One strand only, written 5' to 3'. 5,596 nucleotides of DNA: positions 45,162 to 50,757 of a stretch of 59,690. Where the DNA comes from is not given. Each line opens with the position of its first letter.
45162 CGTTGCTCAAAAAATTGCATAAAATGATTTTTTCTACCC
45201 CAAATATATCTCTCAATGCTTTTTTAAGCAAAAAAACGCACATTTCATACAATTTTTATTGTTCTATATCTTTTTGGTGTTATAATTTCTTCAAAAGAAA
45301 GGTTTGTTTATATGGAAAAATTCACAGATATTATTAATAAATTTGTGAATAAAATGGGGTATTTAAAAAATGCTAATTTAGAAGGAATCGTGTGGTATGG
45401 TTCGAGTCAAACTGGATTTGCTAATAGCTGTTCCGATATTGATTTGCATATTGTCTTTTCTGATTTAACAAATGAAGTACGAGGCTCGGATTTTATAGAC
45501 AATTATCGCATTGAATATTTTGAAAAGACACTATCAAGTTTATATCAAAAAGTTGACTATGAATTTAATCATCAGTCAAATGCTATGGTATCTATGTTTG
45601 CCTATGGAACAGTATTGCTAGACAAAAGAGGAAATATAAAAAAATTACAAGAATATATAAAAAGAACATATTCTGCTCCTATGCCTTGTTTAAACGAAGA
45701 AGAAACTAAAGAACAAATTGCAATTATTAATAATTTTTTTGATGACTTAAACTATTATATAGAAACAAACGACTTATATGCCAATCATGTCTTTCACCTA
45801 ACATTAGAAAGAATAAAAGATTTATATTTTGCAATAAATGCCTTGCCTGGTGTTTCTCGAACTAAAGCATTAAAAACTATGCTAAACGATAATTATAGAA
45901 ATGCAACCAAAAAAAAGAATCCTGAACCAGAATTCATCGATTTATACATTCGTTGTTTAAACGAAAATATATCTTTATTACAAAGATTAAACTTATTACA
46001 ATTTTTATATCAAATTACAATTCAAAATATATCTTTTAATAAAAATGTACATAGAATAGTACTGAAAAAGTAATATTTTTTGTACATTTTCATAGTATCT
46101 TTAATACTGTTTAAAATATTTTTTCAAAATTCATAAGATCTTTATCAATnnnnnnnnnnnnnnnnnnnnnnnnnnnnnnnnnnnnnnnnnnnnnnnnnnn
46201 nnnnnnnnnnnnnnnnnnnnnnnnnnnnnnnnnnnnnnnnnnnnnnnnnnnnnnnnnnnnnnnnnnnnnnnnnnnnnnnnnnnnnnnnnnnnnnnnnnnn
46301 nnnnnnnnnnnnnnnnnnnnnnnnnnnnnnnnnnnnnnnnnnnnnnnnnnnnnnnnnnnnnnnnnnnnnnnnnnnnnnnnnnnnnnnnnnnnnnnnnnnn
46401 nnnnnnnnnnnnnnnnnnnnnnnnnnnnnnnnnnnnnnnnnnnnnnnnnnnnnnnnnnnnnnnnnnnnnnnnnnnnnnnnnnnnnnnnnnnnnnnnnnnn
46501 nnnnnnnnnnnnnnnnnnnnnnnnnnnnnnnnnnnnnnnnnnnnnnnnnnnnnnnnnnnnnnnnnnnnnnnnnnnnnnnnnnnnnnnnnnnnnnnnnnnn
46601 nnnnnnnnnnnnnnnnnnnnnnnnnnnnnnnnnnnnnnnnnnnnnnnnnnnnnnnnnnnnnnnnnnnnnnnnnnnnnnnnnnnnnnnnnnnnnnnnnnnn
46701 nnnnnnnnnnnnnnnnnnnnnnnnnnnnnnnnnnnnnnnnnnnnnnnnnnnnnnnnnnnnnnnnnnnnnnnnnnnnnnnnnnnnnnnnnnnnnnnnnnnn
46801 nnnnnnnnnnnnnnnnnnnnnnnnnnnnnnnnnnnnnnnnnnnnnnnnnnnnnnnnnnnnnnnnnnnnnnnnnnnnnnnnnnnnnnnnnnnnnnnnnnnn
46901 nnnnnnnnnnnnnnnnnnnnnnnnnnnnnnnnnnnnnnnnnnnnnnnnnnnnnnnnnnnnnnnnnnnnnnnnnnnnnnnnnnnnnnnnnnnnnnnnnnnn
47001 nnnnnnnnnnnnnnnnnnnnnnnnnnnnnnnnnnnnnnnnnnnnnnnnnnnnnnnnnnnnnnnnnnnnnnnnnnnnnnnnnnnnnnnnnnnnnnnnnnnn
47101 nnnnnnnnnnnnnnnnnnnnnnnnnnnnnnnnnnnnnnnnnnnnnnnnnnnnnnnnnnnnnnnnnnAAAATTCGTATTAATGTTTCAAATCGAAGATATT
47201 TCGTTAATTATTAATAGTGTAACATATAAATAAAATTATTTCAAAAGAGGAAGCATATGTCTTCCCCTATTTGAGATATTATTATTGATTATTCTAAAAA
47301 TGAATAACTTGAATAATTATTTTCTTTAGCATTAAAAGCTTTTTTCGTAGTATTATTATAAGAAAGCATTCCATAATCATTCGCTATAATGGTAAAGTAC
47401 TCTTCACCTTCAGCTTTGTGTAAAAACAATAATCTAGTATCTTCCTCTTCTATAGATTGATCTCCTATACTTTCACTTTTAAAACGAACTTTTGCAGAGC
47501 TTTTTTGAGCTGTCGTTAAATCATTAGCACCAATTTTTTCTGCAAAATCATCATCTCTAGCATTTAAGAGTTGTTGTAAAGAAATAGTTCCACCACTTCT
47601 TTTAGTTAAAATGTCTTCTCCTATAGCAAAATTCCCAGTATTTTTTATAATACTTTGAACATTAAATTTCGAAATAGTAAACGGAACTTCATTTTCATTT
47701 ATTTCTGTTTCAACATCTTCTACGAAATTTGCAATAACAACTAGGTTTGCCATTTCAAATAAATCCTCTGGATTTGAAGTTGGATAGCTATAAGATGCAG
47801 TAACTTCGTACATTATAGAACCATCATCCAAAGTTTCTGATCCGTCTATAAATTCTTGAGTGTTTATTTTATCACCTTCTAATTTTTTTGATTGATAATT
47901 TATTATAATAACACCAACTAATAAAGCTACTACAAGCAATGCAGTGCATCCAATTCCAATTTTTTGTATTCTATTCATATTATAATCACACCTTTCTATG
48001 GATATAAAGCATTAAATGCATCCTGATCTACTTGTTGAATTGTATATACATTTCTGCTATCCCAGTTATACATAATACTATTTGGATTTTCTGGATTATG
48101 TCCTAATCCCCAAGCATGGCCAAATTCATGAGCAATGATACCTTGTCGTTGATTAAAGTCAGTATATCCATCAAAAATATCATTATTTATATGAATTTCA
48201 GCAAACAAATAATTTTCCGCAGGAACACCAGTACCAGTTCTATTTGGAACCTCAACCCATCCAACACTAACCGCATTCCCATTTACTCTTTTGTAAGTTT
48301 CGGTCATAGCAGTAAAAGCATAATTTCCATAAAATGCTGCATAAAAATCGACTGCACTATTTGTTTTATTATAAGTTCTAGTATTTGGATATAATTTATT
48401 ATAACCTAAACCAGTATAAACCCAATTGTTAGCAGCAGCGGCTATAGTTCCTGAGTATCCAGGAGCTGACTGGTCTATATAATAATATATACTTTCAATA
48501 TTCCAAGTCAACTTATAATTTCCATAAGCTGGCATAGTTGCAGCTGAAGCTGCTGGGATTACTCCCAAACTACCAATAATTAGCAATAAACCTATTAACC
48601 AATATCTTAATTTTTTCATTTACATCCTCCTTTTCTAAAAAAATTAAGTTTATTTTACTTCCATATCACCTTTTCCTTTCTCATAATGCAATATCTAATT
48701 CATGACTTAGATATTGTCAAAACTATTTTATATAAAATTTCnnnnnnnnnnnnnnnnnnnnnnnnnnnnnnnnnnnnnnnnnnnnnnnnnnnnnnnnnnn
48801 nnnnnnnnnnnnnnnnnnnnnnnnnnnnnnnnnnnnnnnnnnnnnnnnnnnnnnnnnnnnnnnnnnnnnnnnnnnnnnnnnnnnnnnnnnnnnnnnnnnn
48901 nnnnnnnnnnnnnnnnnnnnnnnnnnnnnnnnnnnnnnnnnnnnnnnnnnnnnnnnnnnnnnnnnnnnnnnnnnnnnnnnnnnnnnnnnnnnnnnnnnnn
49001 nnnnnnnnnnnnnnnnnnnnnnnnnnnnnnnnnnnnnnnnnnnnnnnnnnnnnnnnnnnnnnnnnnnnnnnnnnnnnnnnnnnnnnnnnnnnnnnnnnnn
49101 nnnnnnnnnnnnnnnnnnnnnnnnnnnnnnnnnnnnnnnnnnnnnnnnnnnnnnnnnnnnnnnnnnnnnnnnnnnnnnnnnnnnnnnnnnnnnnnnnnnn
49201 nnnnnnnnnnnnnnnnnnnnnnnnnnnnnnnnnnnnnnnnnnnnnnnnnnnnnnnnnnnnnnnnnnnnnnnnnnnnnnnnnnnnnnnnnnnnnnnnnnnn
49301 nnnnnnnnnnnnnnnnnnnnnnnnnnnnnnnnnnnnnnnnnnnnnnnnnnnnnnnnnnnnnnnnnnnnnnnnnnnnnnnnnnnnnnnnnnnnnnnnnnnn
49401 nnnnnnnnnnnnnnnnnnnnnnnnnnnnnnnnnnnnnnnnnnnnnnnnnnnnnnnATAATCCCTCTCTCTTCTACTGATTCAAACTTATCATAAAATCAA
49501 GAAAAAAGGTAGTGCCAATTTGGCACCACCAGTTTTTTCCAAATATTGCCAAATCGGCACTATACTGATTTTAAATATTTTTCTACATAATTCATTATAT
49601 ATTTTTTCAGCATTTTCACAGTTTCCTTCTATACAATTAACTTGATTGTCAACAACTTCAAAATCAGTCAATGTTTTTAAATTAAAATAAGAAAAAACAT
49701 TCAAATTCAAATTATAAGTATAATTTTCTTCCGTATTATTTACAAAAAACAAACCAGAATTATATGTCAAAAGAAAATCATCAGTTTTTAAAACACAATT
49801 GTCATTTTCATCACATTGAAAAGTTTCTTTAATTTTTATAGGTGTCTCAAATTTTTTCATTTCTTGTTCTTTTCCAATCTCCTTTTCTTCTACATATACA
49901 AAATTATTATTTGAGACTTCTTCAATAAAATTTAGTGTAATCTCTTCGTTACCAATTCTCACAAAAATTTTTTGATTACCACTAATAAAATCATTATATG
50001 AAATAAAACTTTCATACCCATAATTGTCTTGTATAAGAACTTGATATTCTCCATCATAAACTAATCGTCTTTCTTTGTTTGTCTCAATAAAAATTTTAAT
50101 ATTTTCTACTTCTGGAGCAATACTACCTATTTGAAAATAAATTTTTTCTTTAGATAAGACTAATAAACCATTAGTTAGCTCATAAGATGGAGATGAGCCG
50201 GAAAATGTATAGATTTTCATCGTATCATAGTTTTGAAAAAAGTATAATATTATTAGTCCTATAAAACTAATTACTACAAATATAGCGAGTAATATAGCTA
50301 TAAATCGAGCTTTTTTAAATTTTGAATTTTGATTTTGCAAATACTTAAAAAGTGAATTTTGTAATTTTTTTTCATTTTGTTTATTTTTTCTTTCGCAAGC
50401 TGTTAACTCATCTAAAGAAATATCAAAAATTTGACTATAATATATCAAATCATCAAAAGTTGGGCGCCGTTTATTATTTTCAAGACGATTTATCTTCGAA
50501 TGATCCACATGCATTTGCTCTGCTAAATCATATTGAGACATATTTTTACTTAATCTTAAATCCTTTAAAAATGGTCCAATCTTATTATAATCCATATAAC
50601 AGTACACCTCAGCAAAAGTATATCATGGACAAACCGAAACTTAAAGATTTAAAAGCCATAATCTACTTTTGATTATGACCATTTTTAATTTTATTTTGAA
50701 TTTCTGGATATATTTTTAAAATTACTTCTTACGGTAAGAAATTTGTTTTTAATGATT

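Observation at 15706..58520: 42.8-kb integrative conjugative element with base-pair-resolved serine-recombinase junctions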

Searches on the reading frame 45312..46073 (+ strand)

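Call 8: search_protein_families(library=pfam, proteins=[window:45312-46073:+])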
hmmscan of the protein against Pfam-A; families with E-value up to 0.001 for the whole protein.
window:45312-46073:+ (253 aa): 3 families
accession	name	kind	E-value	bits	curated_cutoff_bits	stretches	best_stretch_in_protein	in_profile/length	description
PF18765.7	Polbeta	-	3e-05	24.5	26.9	1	19-82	8-65/93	Polymerase beta, Nucleotidyltransferase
PF01909.29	NTP_transf_2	-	5.6e-05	23.9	21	1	23-76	14-63/93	Nucleotidyltransferase domain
PF22600.2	MTPAP-like_central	-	5.6e-05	23.7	27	1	22-79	41-91/139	Poly(A) RNA polymerase, mitochondrial-like, central palm domain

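Call 38: search_protein_families(library=padloc, proteins=[window:45312-46073:+], max_evalue=0.001)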
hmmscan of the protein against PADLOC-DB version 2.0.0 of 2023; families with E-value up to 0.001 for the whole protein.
window:45312-46073:+ (253 aa): 1 family
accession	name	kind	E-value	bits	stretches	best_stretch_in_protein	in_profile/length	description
PDLC04903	PDC-S09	-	2.5e-06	25.8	1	3-67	6-70/108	-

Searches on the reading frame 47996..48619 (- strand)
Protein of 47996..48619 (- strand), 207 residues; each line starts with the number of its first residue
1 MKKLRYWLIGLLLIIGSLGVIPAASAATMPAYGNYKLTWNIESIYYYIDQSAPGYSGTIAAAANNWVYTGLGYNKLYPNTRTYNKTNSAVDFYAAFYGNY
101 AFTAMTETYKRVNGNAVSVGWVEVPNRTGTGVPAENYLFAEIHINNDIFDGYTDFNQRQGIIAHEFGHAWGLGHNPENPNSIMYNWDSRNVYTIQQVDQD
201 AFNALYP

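Call 8: search_protein_families(library=pfam, proteins=[window:47996-48619:-])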
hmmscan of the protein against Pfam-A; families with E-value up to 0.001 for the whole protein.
window:47996-48619:- (207 aa): 2 families
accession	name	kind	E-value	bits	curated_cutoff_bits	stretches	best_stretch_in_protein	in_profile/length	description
PF00413.30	Peptidase_M10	-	2.4e-06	27.9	24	1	159-206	109-158/159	Matrixin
PF13574.12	Reprolysin_2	-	0.00045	20.6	27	1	90-178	60-145/195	Metallo-peptidase family M12B Reprolysin-like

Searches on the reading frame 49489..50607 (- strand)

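Call 8: search_protein_families(library=pfam, proteins=[window:49489-50607:-])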
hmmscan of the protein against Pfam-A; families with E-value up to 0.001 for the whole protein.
window:49489-50607:- (372 aa): 5 families
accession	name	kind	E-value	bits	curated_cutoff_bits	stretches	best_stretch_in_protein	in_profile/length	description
PF01381.28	HTH_3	-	5.7e-12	45.9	23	1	14-68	1-55/55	Helix-turn-helix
PF12844.13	HTH_19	-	6.8e-09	35.9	30.2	1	12-68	2-58/64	Helix-turn-helix domain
PF13560.12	HTH_31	-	4e-07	30.7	27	1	11-67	3-60/64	Helix-turn-helix domain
PF13443.12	HTH_26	-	4.5e-06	27.3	22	1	15-71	3-60/63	Cro/C1-type HTH DNA-binding domain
PF11667.14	DUF3267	-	4.4e-05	24.2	27.1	1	79-128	24-76/108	Putative zincin peptidase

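Call 38: search_protein_families(library=padloc, proteins=[window:49489-50607:-], max_evalue=0.001)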
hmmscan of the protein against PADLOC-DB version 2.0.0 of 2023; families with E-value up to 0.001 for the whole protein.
window:49489-50607:- (372 aa): 8 families
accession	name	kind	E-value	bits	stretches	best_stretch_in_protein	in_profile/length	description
PDLC02926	HTH_VI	-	1.4e-14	52.1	1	10-87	2-77/92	-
PDLC03954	RmrA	-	1.9e-06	25.1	1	14-90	15-91/380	-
PDLC03947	RmrA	-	2e-05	21.6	1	13-105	15-103/383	-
PDLC03945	RmrA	-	2.3e-05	21.7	1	10-95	3-86/394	-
PDLC04775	PDC-M69A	-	3.5e-05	22.3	1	6-96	4-91/113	-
PDLC04142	capH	-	4.2e-05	22.5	1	7-68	4-65/103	capH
PDLC03951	RmrA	-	5.8e-05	20.2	1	14-78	13-76/400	-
PDLC03668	Control_protein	-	0.00033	19.1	0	9-54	8-53/79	control protein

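Call 46: search_protein_families(library=ncbifam, proteins=[window:49489-50607:-], max_evalue=0.01)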
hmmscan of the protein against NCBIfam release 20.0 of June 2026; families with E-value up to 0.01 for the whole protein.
window:49489-50607:- (372 aa): 8 families
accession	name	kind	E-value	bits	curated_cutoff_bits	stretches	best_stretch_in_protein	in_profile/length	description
NF041951.1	phage_RstR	subfamily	8.6e-12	45.3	80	1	13-96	6-90/108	RstR family transcriptional repressor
NF047948.1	male_kill_WMK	equivalog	2.7e-05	23.8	300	1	7-96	160-251/300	WO male-killing family protein Wmk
TIGR03070.1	couple_hipB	subfamily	3.3e-05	23.7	71.65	1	9-57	2-50/58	type II toxin-antitoxin system Y4mF family antitoxin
TIGR00270.2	TIGR00270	equivalog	8.7e-05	22.4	110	1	14-80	80-146/159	multiprotein bridging factor aMBF1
NF007408.0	PRK09943.1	equivalog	0.00015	21.4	211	1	11-78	9-76/185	HTH-type transcriptional regulator PuuR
NF052239.1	antitox_spr1629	equivalog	0.00017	20.8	335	1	10-103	3-94/377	spr1629 family repressor/antitoxin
NF003162.0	PRK04140.1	equivalog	0.00031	19.9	263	1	11-80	128-197/317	transcriptional regulator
NF038139.1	Reg_Aceta_RamB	equivalog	0.0035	16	700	1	10-64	3-57/465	acetate metabolism transcriptional regulator RamB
